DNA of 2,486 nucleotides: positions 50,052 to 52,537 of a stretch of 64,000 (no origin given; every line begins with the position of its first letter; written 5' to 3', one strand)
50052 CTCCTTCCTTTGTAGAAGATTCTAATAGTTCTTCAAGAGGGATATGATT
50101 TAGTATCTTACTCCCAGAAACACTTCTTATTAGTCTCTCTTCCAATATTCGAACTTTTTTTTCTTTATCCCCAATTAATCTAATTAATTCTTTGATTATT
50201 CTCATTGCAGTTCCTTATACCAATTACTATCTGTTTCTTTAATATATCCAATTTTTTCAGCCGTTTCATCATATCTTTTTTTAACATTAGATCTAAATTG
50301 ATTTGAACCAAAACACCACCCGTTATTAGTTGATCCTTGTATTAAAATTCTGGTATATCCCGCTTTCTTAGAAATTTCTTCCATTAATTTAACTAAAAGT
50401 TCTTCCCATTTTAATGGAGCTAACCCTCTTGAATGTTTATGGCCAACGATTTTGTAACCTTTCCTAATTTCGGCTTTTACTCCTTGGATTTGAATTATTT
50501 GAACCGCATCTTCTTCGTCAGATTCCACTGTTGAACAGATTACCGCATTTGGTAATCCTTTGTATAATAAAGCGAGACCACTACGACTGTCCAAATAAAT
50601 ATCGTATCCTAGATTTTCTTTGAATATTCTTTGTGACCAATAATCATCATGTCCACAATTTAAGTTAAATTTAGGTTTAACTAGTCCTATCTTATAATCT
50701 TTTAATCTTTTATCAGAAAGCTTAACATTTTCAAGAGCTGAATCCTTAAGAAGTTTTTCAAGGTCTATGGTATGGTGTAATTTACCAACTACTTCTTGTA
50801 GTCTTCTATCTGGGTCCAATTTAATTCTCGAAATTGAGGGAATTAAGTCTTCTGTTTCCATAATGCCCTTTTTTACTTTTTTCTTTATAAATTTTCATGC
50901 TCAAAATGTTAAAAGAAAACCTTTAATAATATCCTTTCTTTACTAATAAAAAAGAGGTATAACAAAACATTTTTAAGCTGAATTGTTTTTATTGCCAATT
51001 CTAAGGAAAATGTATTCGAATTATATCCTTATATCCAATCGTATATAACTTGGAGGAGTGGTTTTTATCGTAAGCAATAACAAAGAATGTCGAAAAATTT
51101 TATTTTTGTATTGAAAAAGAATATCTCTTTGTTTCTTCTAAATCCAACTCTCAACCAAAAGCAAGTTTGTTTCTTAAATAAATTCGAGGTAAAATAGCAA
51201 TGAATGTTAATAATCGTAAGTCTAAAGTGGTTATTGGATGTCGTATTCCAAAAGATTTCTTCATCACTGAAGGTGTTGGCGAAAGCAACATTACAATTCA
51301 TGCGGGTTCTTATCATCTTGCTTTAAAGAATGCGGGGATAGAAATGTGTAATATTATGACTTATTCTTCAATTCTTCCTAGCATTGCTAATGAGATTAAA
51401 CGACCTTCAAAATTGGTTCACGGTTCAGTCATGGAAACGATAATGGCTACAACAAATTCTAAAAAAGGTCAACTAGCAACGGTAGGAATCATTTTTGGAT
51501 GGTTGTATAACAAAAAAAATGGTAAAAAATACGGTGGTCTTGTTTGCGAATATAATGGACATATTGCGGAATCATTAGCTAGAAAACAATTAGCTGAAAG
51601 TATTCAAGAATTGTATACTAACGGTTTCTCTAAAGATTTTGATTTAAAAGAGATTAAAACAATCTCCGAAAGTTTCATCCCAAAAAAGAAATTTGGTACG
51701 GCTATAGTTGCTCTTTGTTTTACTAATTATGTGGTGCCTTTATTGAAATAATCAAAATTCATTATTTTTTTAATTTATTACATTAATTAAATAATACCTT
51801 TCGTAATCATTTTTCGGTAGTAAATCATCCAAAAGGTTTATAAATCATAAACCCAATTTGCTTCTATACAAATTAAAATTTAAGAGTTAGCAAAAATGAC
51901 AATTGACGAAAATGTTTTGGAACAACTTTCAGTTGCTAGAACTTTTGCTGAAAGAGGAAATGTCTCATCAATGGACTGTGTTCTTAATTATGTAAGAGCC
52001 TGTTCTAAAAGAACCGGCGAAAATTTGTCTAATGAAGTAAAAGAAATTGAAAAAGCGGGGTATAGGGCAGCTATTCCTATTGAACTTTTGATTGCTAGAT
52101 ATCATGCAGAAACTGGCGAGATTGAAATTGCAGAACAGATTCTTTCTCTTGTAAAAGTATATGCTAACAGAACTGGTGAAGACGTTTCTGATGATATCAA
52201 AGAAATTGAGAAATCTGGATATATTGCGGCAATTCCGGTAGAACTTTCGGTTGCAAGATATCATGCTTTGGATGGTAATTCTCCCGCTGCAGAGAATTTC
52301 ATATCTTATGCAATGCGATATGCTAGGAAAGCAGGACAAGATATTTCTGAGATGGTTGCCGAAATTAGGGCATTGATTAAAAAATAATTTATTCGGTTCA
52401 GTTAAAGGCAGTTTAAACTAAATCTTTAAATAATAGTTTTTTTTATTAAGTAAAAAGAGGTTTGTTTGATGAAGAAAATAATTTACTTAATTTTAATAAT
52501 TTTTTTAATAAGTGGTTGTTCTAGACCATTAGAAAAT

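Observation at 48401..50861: Bacterial-type tgt in an archaeon, in an operon with two tandem paralogs of unknown function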

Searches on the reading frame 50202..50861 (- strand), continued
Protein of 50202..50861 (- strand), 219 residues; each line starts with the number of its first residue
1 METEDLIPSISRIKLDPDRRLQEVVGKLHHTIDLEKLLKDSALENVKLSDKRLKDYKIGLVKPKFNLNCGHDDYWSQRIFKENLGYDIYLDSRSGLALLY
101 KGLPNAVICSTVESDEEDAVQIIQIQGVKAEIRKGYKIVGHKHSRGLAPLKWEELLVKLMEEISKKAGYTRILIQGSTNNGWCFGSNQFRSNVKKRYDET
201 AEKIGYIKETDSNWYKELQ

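Call 53: list_cluster_members(proteins=[P0004, P0006, P0007, P0008, P0010, P0011, P0013, P0014, P0020, P0049])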
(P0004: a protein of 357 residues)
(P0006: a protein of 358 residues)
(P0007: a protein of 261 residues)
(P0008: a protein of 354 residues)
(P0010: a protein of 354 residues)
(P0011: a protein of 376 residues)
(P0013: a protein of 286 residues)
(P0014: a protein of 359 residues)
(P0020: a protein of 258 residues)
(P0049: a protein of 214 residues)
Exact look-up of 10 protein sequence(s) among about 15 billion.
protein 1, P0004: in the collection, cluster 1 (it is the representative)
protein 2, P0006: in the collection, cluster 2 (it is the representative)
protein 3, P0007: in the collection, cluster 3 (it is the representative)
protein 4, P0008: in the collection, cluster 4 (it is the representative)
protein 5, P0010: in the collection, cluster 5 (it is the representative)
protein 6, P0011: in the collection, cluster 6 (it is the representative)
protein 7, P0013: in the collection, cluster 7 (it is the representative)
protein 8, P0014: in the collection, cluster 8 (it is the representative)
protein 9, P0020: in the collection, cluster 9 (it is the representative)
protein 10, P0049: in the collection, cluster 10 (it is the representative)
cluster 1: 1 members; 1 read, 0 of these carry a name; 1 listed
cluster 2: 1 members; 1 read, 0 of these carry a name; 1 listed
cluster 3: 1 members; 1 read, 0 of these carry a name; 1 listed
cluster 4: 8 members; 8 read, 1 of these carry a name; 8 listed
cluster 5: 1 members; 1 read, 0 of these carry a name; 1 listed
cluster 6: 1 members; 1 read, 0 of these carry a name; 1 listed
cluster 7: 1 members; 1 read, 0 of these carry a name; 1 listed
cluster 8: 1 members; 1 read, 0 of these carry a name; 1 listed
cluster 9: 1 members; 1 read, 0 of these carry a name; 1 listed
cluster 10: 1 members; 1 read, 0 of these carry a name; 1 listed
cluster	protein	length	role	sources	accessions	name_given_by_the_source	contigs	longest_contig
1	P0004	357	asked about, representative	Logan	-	-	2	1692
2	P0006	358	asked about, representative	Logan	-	-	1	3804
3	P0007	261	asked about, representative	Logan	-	-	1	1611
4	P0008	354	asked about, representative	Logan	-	-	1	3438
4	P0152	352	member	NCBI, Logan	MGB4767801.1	MAG: hypothetical protein WBP22_00930 [Candidatus Saccharimonas sp.]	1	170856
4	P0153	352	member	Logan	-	-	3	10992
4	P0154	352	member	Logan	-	-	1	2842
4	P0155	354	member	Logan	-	-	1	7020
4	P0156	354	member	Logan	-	-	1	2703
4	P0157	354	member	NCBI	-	-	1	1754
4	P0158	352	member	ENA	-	-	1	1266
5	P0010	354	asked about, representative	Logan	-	-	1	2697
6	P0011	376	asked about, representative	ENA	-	-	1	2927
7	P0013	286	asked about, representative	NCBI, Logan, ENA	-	-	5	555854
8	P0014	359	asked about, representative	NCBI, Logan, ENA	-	-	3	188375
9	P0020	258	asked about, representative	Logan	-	-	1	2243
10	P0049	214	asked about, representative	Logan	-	-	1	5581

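Call 54: find_encoding_contigs(protein=P0013, flank=8000, max_places=2)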
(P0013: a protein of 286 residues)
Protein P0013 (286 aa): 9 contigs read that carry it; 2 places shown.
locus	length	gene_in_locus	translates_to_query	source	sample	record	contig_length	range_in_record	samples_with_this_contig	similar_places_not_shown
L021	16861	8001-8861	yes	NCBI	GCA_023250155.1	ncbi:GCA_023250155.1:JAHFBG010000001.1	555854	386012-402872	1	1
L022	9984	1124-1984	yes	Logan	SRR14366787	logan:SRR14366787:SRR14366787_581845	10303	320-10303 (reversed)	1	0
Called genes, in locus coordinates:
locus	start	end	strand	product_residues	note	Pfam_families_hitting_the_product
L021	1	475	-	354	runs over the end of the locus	PF11927:HODM_asu-like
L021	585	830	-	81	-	-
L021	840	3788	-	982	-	-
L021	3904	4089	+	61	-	-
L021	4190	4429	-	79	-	-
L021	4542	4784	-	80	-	-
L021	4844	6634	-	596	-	PF00753:Lactamase_B, PF23023:Anti-Pycsar_Apyc1 (faint), PF12706:Lactamase_B_2, PF22505:RNase_J_b_CASP, PF07521:RMMBL, PF17770:RNase_J_C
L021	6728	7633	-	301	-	PF00701:DHDPS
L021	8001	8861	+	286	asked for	-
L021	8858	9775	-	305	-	PF12796:Ank_2, PF13857:Ank_5, PF00023:Ank, PF13606:Ank_3, PF13637:Ank_4, PF00023:Ank, PF12796:Ank_2, PF13637:Ank_4, +2 more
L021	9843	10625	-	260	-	-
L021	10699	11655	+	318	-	PF00226:DnaJ, PF01556:DnaJ_C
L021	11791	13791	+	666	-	-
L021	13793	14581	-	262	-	PF13462:Thioredoxin_4, PF01323:DSBA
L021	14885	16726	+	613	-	PF00501:AMP-binding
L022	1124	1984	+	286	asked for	-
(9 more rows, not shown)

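Call 55: find_encoding_contigs(protein=P0014, flank=8000, max_places=2)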
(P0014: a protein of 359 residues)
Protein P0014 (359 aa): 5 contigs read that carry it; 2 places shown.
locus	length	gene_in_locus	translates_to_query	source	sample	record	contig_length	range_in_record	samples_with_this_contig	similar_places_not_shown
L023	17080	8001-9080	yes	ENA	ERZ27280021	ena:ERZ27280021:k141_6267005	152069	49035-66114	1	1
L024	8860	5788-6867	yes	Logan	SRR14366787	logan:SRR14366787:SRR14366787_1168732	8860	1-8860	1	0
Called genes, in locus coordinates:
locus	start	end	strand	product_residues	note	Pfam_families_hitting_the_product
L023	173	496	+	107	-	-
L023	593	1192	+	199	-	-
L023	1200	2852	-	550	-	PF00501:AMP-binding, PF13193:AMP-binding_C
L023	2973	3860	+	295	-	PF01081:Aldolase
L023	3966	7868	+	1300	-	-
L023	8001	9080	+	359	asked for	-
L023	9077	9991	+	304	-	-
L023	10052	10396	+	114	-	-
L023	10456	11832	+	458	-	PF03972:MmgE_PrpD_N, PF19305:MmgE_PrpD_C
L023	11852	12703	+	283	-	PF13714:PEP_mutase, PF00463:ICL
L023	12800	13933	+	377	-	PF00285:Citrate_synt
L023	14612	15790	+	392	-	PF25199:nSTAND_NTPase5 (weak), PF13173:AAA_14, PF13401:AAA_22 (faint), PF13635:DUF4143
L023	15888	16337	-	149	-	-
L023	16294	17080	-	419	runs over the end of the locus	-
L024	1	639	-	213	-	?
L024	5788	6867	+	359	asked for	-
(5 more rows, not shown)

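Call 56: find_encoding_contigs(protein=P0152, flank=8000, max_places=2)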
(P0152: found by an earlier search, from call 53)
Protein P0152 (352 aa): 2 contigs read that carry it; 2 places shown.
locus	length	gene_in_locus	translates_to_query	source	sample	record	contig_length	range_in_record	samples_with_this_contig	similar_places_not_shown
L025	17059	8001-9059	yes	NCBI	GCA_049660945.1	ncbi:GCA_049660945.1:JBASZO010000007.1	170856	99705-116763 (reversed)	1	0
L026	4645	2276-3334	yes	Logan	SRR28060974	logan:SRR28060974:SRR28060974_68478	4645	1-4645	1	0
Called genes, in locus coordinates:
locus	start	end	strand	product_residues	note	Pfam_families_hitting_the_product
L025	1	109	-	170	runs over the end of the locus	-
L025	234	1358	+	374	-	PF11258:DUF3048, PF17479:DUF3048_C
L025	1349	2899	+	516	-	PF00512:HisKA, PF02518:HATPase_c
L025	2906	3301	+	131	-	PF00072:Response_reg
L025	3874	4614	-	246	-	-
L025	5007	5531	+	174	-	-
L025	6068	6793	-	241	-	-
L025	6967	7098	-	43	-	-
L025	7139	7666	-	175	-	-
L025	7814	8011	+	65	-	-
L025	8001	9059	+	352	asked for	-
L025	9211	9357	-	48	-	-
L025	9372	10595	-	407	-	PF13641:Glyco_tranf_2_3, PF00535:Glycos_transf_2, PF13632:Glyco_trans_2_3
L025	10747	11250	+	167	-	-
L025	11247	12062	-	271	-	PF01435:Peptidase_M48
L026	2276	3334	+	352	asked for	-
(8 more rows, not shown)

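Call 58: search_protein_families(library=pfam, alignment_id=A2, max_evalue=10)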
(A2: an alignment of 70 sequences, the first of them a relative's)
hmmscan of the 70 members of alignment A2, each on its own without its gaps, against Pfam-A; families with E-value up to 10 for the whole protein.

A. member 1, P0001 (219 aa): 0 families

B. families by the number of members that match (of 70 scanned): 30 families (the first 25 are shown)
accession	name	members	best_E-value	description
PF08242.18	Methyltransf_12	4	3.8e-08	Methyltransferase domain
PF13489.12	Methyltransf_23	4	6.7e-08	Methyltransferase domain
PF08241.18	Methyltransf_11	4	4e-06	Methyltransferase domain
PF13847.12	Methyltransf_31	4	5.4e-05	Methyltransferase domain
PF13649.12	Methyltransf_25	3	1.2e-05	Methyltransferase domain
PF18553.7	PheRS_DBD3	2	0.0019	PheRS DNA binding domain 3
PF17975.6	RNR_Alpha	1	0.0005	Ribonucleotide reductase alpha domain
PF04358.19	DsrC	1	0.023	DsrC like protein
PF22768.1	SPP1_Dit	1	0.04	Siphovirus-type tail component, C-terminal domain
PF21291.3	CYNS_N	1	0.049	Cyanate hydratase, N-terminal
PF13499.12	EF-hand_7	1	0.054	EF-hand domain pair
PF15297.11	CKAP2_C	1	0.069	Cytoskeleton-associated protein 2 C-terminus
PF21029.3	RMC1_N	1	0.074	Regulator of MON1-CCZ1 complex, N-terminal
PF13464.11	RodZ_C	1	0.095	RodZ C-terminal domain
PF04823.17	Herpes_UL49_2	1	0.11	Herpesvirus UL49 tegument protein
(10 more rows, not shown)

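Call 65: search_protein_families(library=padloc, proteins=[window:50202-50861:-, P0005, P0004, P0013, P0014, P0087, P0077, L002:6534-7595:+, L002:7605-8609:+], max_evalue=0.1)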
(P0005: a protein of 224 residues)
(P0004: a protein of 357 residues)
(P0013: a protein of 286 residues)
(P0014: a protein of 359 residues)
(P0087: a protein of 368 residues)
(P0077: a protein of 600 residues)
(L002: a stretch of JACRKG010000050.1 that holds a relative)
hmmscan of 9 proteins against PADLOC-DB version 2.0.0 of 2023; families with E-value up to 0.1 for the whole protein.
window:50202-50861:- (219 aa): 0 families

P0005 (224 aa): 0 families

P0004 (357 aa): 0 families

P0013 (286 aa): 0 families

P0014 (359 aa): 0 families

P0087 (368 aa): 0 families

P0077 (600 aa): 1 family
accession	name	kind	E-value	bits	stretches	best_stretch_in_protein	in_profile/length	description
PDLC04134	mad2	-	0.00066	16.6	1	433-572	288-421/492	mads_2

L002:6534-7595:+ (353 aa): 0 families

L002:7605-8609:+ (334 aa): 0 families

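Call 66: search_protein_families(library=phrogs, proteins=[window:50202-50861:-, P0005, P0004, P0013, P0014, P0087, P0077, L002:6534-7595:+, L002:7605-8609:+], max_evalue=0.1)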
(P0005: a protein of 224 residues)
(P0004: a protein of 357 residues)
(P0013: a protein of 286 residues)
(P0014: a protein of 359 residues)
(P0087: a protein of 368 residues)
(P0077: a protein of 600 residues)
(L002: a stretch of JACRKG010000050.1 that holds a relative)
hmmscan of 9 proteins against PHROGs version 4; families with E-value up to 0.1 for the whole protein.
window:50202-50861:- (219 aa): 0 families

P0005 (224 aa): 0 families

P0004 (357 aa): 0 families

P0013 (286 aa): 0 families

P0014 (359 aa): 0 families

P0087 (368 aa): 0 families

P0077 (600 aa): 0 families

L002:6534-7595:+ (353 aa): 2 families
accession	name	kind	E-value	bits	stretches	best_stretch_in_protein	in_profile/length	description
phrog_8470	-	unknown function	0.016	15.1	1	95-177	272-348/567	-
phrog_36540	-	unknown function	0.027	15.1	0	103-160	69-126/196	-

L002:7605-8609:+ (334 aa): 0 families

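Call 76: list_cluster_members(proteins=[P0012, P0015, P0016, P0017, P0019, P0021, P0022, P0024, P0077, P0103])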
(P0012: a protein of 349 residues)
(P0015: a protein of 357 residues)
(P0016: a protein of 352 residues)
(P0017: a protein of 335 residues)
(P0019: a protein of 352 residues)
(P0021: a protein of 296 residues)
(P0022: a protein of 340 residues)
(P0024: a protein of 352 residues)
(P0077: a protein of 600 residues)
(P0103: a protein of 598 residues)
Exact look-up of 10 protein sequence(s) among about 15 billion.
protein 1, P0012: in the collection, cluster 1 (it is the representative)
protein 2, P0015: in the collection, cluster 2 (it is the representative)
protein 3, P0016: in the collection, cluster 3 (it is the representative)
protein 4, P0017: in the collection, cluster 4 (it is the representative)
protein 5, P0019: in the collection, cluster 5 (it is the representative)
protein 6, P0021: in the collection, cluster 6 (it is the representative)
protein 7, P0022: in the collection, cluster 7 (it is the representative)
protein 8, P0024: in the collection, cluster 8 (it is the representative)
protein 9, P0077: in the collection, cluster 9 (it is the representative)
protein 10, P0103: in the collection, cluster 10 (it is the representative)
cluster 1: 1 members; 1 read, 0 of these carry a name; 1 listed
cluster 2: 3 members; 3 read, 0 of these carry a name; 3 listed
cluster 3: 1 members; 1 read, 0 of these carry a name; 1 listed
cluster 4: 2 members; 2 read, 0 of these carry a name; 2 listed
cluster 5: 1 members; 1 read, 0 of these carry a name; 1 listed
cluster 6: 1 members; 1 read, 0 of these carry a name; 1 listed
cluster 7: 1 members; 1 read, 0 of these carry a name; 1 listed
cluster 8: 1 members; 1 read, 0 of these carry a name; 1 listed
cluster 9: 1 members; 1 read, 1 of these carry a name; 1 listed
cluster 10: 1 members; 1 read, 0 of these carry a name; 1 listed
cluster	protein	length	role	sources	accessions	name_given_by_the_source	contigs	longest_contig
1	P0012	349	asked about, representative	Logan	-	-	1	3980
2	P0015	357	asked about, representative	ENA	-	-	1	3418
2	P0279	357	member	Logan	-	-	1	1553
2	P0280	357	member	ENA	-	-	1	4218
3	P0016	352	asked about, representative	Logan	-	-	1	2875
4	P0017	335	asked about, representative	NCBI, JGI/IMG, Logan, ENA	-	-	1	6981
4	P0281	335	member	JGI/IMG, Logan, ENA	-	-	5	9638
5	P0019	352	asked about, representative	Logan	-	-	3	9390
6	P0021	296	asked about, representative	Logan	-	-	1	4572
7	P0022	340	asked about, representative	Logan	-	-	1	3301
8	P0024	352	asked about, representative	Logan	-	-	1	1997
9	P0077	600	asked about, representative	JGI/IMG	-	SAM-dependent methyltransferase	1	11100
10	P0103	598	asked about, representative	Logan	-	-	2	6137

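Call 78: find_encoding_contigs(protein=P0037, flank=6000, max_places=4)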
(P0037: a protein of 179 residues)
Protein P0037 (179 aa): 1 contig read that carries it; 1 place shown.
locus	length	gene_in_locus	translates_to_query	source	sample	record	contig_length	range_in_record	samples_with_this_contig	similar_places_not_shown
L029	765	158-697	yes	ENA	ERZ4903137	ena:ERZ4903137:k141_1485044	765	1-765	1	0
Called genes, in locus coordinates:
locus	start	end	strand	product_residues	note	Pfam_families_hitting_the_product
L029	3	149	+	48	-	?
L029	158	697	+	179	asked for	-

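Call 81: fold_search(model_id=the predicted structure, library=viral)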
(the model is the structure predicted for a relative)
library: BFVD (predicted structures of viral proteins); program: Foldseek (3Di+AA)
matches with E <= 10: 759; with E <= 0.001: 2
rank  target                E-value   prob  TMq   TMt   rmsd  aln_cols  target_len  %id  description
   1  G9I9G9                4.8e-04  1.00  0.31  0.24   5.7       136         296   14  (no name in the UniProt tables at hand)
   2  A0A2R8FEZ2            7.7e-04  1.00  0.33  0.28   8.8       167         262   11  Acyl-CoA N-acyltransferase [Brazilian cedratvirus IHUMI]
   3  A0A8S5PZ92            1.2e-03  0.98  0.38  0.39  16.8       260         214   11  Aspartate 1-decarboxylase [Siphoviridae sp. ctG0D7]
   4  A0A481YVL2            1.9e-03  1.00  0.32  0.26   4.8       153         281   11  Uncharacterized protein [Marseillevirus LCMAC201]
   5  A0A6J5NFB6            2.0e-03  1.00  0.32  0.46   5.3       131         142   10  Uncharacterized protein [uncultured Caudovirales phage]
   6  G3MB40                2.2e-03  1.00  0.30  0.49   7.7       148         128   14  Gp660 [Bacillus phage G]
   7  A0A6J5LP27            2.2e-03  1.00  0.35  0.51   8.3       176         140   14  N-acetyltransferase domain-containing protein [uncultured Caudovirales phage]
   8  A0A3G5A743            2.6e-03  0.99  0.31  0.50   9.2       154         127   15  Putative inositol oxygenase [Homavirus sp.]
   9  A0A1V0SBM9            2.8e-03  1.00  0.34  0.57   9.6       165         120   16  Acetyltransferase GNAT domain protein [Catovirus CTV1]
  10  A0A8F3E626            3.1e-03  1.00  0.36  0.25   5.4       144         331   11  Acetyltransferase [Streptomyces phage TaidaOne]
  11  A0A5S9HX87            3.1e-03  0.99  0.30  0.52  10.6       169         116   11  N-acetyltransferase domain-containing protein [Tenacibaculum phage PTm1]
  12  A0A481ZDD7            3.3e-03  0.96  0.34  0.36  13.8       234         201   10  Acetyltransferase GNAT domain protein [Pithovirus LCPAC403]
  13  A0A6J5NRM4            4.0e-03  0.92  0.30  0.37  11.0       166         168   13  Uncharacterized protein [uncultured Caudovirales phage]
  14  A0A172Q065            4.5e-03  0.99  0.29  0.40   6.0       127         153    6  Uncharacterized protein [Acinetobacter phage vB_AbaM_ME3]
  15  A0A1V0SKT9            4.8e-03  1.00  0.34  0.12   7.6       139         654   16  tRNA carboxymethyluridine synthase [Klosneuvirus KNV1]
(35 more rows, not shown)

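Call 91: find_related_loci(query=A3, collection=viral_contigs, flank=5000)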
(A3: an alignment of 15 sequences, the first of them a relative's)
Query A3 (219 aa) in viral_contigs; peptide patterns used: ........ (x = any residue, [..] = any of these).
4 stretches matched a pattern, but none encodes a relative of the query by tblastn (E <= 1e-3).
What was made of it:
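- The one viral-contig scan found nothing, though its search pattern was narrow (call 91).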

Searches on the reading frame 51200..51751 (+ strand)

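Call 3: search_protein_families(library=pfam, proteins=[window:51200-51751:+], max_evalue=0.1)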
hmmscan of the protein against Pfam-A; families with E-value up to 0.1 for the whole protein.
window:51200-51751:+ (183 aa): 1 family
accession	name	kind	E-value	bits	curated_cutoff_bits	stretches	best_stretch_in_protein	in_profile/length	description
PF01862.21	PvlArgDC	-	8.9e-29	100.9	22.7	1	16-174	1-160/161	Pyruvoyl-dependent arginine decarboxylase (PvlArgDC)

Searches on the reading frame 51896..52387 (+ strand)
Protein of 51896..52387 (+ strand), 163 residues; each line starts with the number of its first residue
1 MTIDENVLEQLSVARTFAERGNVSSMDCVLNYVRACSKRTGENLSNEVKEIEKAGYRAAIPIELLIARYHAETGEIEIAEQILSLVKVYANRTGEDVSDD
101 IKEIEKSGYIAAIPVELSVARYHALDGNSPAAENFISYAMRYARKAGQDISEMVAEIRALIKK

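Call 3: search_protein_families(library=pfam, proteins=[window:51896-52387:+], max_evalue=0.1)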
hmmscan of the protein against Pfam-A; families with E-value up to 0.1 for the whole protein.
window:51896-52387:+ (163 aa): 2 families
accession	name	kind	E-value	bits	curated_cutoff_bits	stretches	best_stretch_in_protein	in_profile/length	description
PF19891.5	DUF6364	-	7.4e-06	26.8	27.3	0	133-156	11-34/70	Family of unknown function (DUF6364)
PF06791.18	TMP_2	-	0.09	12.9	30.2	0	132-161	153-182/208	Prophage tail length tape measure protein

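Call 82: search_protein_families(library=ncbifam, proteins=[window:51896-52387:+], max_evalue=0.001)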
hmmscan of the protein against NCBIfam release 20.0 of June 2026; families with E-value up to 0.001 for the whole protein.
window:51896-52387:+ (163 aa): 0 families
